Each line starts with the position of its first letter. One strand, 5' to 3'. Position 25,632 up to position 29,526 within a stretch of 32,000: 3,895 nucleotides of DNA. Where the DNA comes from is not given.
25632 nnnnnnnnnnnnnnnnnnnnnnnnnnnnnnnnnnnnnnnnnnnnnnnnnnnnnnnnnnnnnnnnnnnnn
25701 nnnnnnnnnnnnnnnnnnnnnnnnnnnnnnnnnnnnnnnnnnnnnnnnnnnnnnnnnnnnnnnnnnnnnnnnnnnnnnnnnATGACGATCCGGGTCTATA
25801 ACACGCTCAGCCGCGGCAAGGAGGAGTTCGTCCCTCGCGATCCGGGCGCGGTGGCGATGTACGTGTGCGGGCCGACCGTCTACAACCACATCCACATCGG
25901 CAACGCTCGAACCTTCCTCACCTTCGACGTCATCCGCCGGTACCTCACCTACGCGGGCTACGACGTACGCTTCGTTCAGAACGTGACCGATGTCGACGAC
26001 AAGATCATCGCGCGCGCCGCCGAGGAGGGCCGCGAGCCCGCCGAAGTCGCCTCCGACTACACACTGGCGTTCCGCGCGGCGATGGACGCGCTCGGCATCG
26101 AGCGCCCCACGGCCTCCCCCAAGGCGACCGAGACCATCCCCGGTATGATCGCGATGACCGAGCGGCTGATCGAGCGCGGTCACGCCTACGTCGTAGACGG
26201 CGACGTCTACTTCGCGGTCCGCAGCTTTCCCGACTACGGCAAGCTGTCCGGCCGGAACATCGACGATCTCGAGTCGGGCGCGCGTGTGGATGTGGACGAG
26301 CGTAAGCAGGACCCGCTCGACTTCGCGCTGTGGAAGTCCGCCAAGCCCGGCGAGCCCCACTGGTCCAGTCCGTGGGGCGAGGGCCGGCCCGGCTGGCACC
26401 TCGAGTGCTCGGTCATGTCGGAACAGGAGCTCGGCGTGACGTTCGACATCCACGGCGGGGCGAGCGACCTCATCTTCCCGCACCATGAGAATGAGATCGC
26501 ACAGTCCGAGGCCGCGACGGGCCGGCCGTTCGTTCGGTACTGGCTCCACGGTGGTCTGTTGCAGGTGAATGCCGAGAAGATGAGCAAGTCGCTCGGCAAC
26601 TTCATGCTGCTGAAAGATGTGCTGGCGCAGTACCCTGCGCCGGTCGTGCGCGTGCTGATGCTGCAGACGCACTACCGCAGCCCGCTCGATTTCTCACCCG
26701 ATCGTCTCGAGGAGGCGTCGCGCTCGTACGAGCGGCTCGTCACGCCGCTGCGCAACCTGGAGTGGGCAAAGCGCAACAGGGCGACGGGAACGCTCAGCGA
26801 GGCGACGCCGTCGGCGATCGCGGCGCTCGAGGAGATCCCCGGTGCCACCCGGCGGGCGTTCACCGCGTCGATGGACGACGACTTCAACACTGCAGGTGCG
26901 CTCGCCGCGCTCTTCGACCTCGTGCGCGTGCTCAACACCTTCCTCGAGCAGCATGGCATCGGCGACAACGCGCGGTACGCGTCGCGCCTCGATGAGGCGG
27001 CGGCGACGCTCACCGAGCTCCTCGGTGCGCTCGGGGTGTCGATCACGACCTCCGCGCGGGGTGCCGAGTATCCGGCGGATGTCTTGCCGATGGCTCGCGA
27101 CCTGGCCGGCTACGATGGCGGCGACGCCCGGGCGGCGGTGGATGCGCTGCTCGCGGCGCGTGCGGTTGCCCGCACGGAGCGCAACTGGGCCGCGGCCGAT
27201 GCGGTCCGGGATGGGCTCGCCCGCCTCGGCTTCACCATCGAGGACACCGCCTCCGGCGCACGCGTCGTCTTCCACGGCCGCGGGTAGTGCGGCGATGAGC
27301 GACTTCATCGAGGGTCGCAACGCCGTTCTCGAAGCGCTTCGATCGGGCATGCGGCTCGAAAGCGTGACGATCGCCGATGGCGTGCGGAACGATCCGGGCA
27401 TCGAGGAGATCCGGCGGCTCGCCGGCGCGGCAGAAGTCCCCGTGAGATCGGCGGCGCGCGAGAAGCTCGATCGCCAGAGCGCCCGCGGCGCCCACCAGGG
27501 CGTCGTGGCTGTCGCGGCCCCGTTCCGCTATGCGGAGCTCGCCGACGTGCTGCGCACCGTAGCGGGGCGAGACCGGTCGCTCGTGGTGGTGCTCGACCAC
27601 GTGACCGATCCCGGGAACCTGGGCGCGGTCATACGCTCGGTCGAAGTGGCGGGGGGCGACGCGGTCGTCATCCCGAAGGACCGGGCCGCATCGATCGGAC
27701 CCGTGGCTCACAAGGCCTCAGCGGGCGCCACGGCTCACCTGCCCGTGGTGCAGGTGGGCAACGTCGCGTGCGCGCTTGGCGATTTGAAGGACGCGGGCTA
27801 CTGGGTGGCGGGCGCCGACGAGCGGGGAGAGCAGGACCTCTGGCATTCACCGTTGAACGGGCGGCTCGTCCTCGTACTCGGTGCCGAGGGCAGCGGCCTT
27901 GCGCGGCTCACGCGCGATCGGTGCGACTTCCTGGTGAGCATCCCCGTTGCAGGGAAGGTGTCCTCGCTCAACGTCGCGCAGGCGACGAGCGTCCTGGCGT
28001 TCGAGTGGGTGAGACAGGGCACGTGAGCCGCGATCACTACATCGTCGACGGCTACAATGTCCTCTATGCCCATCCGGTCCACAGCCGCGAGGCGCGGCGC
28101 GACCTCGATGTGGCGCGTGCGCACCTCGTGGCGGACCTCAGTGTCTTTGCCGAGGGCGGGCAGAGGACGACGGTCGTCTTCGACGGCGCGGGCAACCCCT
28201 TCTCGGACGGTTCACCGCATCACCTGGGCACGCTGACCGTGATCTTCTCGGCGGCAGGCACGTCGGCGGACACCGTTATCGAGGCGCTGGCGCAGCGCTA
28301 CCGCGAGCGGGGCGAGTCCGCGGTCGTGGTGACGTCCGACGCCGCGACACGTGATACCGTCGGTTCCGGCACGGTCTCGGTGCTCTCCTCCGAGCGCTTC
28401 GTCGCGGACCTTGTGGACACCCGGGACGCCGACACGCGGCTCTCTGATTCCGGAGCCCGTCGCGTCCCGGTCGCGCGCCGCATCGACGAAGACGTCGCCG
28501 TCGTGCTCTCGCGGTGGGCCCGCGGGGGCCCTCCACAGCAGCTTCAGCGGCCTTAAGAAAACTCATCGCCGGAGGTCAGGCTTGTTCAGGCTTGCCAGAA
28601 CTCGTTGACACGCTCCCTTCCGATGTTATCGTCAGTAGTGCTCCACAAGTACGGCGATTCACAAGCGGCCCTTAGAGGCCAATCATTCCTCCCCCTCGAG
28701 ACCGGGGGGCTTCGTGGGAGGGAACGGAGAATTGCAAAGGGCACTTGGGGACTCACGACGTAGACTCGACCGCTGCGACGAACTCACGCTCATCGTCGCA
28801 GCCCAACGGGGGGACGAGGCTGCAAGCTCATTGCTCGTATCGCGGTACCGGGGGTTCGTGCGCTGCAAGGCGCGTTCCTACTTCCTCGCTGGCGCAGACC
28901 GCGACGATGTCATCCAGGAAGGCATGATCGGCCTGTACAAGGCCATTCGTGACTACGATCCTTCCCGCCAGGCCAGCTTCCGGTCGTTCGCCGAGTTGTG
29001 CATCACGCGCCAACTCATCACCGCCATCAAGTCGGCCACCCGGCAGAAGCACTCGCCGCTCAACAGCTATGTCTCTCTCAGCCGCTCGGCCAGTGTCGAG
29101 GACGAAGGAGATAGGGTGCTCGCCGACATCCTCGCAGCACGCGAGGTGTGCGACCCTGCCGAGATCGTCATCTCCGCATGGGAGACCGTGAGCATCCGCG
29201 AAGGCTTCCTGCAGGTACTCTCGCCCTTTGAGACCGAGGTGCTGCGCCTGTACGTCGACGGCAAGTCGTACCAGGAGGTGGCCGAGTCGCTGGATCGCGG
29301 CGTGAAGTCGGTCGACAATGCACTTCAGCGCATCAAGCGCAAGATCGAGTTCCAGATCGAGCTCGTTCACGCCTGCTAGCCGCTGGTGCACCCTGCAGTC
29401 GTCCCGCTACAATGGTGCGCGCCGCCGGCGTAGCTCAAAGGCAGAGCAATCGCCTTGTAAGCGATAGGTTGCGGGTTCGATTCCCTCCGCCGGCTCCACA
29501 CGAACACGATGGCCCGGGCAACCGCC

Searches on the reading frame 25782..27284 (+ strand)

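Call 16: search_protein_families(library=pfam, proteins=[window:25782-27284:+], max_evalue=0.001)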
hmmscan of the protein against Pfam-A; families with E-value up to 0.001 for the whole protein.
window:25782-27284:+ (501 aa): 6 families
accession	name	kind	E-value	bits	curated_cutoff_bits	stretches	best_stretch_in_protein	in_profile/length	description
PF01406.26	tRNA-synt_1e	-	5.7e-131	436.8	27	1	16-313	2-300/301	tRNA synthetases class I (C) catalytic domain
PF09190.17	DALR_2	-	1.1e-13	51.9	22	1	359-419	1-55/57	DALR domain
PF09334.17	tRNA-synt_1g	-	5.5e-12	45.6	20.1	1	34-107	11-84/391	tRNA synthetases class I (M)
PF01921.24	tRNA-synt_1f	-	4.3e-09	36.2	27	1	263-324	279-340/360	tRNA synthetases class I (K)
PF23493.1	CysS_C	-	1.7e-07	31.6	23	1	450-490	5-45/51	Cysteinyl-tRNA ligase anticodon binding domain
PF00133.28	tRNA-synt_1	-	2.8e-07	30.1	22.7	1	225-302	333-411/414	tRNA synthetases class I (I, L, M and V)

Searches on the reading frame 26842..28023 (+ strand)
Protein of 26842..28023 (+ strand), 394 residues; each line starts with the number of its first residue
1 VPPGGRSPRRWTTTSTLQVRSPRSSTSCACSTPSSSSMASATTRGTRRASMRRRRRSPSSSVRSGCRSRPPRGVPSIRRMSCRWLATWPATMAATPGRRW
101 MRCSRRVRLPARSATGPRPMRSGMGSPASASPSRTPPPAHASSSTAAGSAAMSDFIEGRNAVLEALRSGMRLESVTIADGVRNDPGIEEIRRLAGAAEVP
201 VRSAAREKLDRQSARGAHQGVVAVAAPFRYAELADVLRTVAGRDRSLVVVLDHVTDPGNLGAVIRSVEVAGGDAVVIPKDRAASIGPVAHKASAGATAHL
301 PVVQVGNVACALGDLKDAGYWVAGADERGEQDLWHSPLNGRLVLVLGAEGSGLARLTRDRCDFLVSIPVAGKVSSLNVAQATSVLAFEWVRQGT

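Call 16: search_protein_families(library=pfam, proteins=[window:26842-28023:+], max_evalue=0.001)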
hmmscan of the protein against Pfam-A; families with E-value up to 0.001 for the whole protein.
window:26842-28023:+ (394 aa): 2 families
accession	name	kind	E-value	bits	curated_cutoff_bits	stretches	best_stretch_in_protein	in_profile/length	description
PF00588.24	SpoU_methylase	-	5.9e-38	130.6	29.7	1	247-386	2-141/142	SpoU rRNA Methylase family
PF08032.17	SpoU_sub_bind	-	5.1e-18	65.6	22.8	1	155-230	1-75/76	RNA 2'-O ribose methyltransferase substrate binding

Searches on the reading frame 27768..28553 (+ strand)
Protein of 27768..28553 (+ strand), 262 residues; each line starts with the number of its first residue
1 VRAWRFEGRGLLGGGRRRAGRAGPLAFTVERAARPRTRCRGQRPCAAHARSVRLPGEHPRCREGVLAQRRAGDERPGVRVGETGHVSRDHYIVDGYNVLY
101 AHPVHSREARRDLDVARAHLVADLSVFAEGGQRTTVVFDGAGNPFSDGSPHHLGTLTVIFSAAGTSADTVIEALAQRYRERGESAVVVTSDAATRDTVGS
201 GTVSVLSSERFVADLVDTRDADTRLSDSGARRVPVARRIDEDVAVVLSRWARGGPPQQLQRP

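Call 16: search_protein_families(library=pfam, proteins=[window:27768-28553:+], max_evalue=0.001)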
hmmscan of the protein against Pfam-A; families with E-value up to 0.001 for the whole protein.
window:27768-28553:+ (262 aa): 1 family
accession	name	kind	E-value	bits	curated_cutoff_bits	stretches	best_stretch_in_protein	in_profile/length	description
PF05991.17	NYN_YacP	-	4.6e-25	89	24.6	1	92-251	2-165/166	YacP-like NYN domain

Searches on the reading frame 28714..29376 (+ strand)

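Call 16: search_protein_families(library=pfam, proteins=[window:28714-29376:+], max_evalue=0.001)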
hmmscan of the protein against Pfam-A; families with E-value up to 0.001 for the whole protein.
window:28714-29376:+ (221 aa): 3 families
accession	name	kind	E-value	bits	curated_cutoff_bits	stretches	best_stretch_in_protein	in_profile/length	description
PF04542.20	Sigma70_r2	-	6.8e-16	58.3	24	1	41-110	1-70/71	Sigma-70 region 2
PF08281.18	Sigma70_r4_2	-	3.4e-08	33.4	25.7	1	166-211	8-54/54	Sigma-70, region 4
PF00196.25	GerE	-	2.6e-05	24.2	23.5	1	167-212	1-46/57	Bacterial regulatory proteins, luxR family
